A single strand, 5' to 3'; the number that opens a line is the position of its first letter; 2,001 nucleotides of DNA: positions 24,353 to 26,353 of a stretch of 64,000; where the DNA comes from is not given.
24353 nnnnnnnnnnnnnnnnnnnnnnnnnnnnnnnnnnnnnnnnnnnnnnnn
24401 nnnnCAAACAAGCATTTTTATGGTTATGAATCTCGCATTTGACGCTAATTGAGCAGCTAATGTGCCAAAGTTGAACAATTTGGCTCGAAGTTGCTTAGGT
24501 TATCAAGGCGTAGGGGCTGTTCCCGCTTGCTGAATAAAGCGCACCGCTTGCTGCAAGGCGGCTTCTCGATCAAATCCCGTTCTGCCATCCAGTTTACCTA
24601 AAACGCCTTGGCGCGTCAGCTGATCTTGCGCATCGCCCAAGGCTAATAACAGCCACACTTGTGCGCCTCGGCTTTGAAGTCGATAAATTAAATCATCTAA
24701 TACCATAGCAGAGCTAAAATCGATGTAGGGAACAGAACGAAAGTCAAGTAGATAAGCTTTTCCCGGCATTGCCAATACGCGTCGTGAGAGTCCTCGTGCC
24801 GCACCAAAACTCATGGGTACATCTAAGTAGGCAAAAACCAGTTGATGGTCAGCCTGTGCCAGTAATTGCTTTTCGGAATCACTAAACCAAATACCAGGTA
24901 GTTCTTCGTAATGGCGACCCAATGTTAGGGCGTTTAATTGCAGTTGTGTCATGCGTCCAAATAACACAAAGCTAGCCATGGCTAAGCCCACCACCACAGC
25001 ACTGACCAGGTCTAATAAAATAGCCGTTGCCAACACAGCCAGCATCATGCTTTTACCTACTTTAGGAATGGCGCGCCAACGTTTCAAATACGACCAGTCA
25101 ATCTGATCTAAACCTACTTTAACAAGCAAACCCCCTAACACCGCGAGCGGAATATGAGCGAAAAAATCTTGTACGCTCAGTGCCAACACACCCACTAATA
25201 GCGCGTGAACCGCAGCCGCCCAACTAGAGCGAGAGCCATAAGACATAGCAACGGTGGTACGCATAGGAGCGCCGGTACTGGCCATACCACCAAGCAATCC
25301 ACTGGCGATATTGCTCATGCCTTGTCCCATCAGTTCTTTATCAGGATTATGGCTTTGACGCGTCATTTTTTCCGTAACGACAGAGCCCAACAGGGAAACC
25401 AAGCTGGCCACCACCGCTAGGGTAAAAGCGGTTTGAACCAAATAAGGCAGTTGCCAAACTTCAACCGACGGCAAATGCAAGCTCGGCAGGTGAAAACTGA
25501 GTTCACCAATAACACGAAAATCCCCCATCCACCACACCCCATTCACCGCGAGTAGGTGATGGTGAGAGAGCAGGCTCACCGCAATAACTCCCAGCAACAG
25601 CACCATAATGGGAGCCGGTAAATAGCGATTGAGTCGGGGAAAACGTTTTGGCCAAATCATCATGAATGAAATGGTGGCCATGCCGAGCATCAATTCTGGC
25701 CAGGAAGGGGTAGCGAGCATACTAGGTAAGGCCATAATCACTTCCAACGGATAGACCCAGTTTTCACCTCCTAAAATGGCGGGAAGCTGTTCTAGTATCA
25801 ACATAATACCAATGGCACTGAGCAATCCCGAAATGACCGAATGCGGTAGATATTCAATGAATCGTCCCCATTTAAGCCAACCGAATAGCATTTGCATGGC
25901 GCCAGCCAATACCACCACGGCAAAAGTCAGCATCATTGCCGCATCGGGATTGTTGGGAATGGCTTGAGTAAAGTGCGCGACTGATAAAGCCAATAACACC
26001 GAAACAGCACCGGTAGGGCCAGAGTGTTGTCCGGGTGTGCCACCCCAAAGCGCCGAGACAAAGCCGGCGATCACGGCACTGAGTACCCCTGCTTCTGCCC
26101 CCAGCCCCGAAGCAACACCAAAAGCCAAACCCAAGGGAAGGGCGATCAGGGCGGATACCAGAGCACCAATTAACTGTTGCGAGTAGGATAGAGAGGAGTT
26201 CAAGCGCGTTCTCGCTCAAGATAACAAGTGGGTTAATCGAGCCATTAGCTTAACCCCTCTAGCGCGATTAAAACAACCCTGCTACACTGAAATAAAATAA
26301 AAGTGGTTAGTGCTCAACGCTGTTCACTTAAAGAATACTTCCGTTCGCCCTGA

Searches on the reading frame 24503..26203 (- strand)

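Call 67: search_protein_families(library=ncbifam, proteins=[window:24503-26203:-], max_evalue=1e-10)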
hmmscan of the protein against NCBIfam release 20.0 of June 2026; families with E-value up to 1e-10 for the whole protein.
window:24503-26203:- (566 aa): 3 families
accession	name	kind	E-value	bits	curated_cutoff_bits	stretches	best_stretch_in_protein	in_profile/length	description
NF050096.1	BicarbTportBicA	equivalog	1.1e-110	370.8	880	1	10-556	15-546/547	bicarbonate transporter BicA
TIGR00815.1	sulP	subfamily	4.5e-65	220.2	380.45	1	11-543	18-557/565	sulfate permease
NF008660.1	PRK11660.1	equivalog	2e-52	178.3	614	1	7-534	29-545/572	C4-dicarboxylic acid transporter DauA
